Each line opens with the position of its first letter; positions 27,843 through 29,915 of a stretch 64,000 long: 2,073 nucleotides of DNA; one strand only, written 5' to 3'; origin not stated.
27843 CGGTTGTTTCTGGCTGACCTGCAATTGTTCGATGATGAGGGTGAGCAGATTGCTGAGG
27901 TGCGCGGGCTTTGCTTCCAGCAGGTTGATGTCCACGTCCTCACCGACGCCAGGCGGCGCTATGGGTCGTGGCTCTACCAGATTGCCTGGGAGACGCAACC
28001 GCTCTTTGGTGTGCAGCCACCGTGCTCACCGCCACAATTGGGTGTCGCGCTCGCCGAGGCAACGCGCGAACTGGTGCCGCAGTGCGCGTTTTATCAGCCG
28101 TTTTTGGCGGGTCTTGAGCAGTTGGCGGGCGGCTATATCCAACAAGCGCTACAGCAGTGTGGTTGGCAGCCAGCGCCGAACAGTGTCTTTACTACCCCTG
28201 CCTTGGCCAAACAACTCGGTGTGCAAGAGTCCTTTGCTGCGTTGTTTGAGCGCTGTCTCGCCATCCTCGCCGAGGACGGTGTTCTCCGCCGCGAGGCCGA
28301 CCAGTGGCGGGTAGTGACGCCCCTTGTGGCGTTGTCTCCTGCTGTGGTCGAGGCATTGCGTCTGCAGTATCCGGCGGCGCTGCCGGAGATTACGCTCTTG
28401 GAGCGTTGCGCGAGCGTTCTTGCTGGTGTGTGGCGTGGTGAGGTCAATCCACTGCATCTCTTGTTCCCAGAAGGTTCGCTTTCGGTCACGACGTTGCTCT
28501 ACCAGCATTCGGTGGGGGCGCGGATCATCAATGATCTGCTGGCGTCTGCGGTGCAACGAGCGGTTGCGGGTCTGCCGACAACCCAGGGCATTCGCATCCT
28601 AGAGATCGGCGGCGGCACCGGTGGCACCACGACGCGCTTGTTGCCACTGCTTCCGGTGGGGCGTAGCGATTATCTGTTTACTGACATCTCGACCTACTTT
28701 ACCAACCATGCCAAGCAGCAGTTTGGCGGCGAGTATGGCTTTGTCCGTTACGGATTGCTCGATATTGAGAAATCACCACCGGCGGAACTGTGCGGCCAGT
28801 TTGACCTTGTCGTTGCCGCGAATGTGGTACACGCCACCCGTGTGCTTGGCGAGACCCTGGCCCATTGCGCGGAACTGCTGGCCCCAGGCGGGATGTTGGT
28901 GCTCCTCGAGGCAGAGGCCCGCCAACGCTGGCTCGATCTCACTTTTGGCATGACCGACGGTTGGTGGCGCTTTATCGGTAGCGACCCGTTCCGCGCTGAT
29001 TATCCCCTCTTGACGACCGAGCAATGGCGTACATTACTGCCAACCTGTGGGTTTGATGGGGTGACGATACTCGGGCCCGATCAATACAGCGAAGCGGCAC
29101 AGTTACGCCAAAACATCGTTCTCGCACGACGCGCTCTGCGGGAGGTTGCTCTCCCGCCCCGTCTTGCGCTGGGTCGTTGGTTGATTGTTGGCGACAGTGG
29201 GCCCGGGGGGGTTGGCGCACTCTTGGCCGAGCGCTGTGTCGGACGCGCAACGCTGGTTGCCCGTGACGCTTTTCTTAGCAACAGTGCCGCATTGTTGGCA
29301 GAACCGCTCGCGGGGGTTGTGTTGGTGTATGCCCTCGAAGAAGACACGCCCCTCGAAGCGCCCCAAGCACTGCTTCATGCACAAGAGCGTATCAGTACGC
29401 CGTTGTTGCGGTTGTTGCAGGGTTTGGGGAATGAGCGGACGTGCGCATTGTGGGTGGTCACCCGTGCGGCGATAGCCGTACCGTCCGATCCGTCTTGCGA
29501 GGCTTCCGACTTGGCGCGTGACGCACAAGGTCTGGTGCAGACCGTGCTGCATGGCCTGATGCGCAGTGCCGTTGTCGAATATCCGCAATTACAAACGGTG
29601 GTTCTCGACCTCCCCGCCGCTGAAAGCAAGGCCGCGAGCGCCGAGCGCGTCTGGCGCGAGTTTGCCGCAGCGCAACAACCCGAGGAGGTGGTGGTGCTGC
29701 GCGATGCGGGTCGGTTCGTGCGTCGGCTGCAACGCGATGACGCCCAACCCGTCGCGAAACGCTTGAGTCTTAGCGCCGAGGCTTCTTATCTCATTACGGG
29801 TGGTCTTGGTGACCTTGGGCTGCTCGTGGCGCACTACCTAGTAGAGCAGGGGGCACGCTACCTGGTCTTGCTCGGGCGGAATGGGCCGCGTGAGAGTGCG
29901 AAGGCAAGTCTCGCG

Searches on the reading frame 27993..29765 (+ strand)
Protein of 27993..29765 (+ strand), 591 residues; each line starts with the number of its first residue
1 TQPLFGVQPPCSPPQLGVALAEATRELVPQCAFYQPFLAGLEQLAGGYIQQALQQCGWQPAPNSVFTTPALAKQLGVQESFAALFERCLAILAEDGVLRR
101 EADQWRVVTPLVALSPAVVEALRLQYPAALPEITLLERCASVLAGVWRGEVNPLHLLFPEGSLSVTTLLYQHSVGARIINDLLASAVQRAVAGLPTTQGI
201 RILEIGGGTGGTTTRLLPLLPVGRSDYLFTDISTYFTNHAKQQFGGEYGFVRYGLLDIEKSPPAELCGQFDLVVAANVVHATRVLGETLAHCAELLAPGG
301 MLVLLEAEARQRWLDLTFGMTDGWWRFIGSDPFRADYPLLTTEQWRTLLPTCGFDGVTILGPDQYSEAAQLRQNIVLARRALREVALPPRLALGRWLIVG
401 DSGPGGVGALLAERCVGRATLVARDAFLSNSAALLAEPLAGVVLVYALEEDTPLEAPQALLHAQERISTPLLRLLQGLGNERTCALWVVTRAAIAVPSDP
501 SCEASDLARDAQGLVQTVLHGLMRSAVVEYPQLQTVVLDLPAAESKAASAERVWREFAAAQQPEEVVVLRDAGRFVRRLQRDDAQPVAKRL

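Call 73: search_solved_structures(query=window:27993-29765:+, max_evalue=0.00001, show_alignments=1)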
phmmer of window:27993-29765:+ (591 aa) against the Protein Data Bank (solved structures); distinct sequences matched with E-value up to 0.00001: 7.
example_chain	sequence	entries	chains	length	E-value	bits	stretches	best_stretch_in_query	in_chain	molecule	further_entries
5thy_A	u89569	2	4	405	4.1e-88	299.2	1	19-379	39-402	CurJ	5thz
6cca_A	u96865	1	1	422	9.1e-44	152.8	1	24-379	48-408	DisA protein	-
6d6y_A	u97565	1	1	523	3.9e-36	127.6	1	41-380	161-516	AprA Methyltransferase 2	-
6kjg_A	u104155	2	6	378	8.1e-30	106.8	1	197-363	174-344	Dual-functional monooxygenase/methyltransferase psoF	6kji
7dmb_A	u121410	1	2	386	1.9e-28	102.2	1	195-364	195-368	Putative methyltransferase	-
5mpt_A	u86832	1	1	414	2.1e-28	102.1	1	117-357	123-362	Citrinin polyketide synthase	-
7cpx_A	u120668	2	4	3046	1.9e-27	99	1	131-360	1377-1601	Lovastatin nonaketide synthase, polyketide synthase component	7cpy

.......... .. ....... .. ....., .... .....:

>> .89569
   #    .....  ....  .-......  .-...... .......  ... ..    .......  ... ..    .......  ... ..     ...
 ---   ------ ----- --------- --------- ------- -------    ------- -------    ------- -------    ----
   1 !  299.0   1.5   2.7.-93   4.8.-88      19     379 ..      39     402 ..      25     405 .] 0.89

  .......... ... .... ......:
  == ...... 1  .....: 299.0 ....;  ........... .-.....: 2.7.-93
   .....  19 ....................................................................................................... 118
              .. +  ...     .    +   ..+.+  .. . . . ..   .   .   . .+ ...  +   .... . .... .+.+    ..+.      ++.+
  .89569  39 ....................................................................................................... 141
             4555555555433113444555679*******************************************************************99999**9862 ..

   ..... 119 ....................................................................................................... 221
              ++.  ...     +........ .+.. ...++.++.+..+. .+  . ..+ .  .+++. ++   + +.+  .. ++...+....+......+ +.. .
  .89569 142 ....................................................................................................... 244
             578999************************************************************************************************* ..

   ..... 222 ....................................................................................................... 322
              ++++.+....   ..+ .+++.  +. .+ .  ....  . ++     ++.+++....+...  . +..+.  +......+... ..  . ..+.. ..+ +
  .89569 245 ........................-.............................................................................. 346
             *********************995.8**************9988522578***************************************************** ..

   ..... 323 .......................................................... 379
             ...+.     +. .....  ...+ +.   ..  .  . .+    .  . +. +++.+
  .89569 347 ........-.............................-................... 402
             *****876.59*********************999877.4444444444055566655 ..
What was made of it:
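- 24306..30965 (+): PKS3 (KS-AT-DH-cMT-KR-ACP), the module before PKS4. Its MT domain is a C-methyltransferase, not an O-methyltransferase. No O-MT is hit (call 73).
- On Methoxymalonyl-ACP branch (FkbG-dependent): The in-line MT is a C-MT (call 73).
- Closest known: Chondrochloren and pellasoren glycolate-type extender pathways. Different: Here the only in-line MT is a C-MT (call 73).
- Checked: Its best solved match is CurJ 5THY at 299 bits, and no StiD/E O-MT is hit (call 73).
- The only in-line MT is a CurJ-type C-MT (call 73).
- Tried and rejected: It is of the CurJ C-MT type (call 73).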
